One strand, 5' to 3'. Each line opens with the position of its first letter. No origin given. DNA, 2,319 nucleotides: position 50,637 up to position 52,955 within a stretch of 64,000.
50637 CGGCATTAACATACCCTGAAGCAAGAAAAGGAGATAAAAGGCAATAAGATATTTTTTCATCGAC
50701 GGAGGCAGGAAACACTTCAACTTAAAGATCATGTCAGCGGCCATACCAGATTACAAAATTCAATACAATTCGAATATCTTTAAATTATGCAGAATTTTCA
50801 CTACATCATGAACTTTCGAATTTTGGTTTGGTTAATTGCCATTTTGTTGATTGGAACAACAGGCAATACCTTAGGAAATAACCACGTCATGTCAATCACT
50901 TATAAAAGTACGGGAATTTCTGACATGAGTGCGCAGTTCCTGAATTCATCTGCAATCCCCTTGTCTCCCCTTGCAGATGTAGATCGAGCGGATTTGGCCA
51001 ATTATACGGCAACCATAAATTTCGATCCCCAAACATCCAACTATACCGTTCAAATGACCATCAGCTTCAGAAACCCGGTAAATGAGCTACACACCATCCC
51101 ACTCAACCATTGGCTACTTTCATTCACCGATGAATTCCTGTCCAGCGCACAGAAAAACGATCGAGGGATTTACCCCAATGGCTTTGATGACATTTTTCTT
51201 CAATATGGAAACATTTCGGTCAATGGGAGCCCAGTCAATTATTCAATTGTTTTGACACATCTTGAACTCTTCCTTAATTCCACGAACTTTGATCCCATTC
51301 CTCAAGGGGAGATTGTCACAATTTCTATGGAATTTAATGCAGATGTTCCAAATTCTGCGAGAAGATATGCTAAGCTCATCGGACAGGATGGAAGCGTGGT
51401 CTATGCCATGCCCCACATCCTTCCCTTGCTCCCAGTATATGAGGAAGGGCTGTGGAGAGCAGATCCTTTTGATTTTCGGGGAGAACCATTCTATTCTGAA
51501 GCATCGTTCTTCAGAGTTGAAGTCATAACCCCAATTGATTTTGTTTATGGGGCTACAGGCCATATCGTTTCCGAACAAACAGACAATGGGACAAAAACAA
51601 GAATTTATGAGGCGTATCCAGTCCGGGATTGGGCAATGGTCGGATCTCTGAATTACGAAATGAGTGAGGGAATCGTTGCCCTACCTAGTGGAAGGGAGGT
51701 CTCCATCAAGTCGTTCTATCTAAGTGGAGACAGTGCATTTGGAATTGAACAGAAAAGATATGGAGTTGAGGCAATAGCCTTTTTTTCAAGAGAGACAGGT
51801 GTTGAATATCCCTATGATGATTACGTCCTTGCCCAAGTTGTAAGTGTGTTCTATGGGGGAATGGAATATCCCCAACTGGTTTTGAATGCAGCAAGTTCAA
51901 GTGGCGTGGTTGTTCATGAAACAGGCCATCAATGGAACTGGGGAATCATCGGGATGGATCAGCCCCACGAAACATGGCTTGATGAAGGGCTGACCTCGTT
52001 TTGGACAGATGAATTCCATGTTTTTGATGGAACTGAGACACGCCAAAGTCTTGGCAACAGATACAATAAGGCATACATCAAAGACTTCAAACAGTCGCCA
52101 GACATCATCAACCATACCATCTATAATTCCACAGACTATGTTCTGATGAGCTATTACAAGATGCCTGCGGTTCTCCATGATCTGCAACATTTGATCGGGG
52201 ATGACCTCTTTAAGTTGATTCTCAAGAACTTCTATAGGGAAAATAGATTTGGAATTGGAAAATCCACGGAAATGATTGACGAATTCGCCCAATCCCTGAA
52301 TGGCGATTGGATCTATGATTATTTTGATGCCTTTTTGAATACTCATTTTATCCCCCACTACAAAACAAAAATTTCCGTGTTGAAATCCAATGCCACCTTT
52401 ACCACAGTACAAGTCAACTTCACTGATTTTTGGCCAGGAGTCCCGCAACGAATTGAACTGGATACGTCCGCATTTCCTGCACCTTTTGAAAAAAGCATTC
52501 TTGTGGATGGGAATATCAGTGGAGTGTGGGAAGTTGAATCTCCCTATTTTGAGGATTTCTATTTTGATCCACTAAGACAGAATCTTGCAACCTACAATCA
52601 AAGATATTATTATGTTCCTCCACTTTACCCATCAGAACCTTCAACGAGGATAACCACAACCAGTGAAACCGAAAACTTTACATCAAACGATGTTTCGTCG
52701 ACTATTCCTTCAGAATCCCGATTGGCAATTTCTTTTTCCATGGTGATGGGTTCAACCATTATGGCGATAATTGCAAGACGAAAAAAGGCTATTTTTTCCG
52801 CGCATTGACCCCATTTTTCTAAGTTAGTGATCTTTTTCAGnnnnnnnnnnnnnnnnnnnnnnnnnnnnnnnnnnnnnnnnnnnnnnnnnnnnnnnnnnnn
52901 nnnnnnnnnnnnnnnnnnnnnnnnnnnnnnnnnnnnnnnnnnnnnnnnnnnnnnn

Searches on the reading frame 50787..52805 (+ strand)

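Call 54: search_protein_families(library=pfam, proteins=[window:50787-52805:+], max_evalue=0.00001)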
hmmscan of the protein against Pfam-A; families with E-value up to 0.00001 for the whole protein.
window:50787-52805:+ (673 aa): 1 family
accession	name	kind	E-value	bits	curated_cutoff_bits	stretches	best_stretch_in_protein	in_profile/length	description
PF01433.26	Peptidase_M1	-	1.6e-13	51.2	27.7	1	327-505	7-208/218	Peptidase family M1 domain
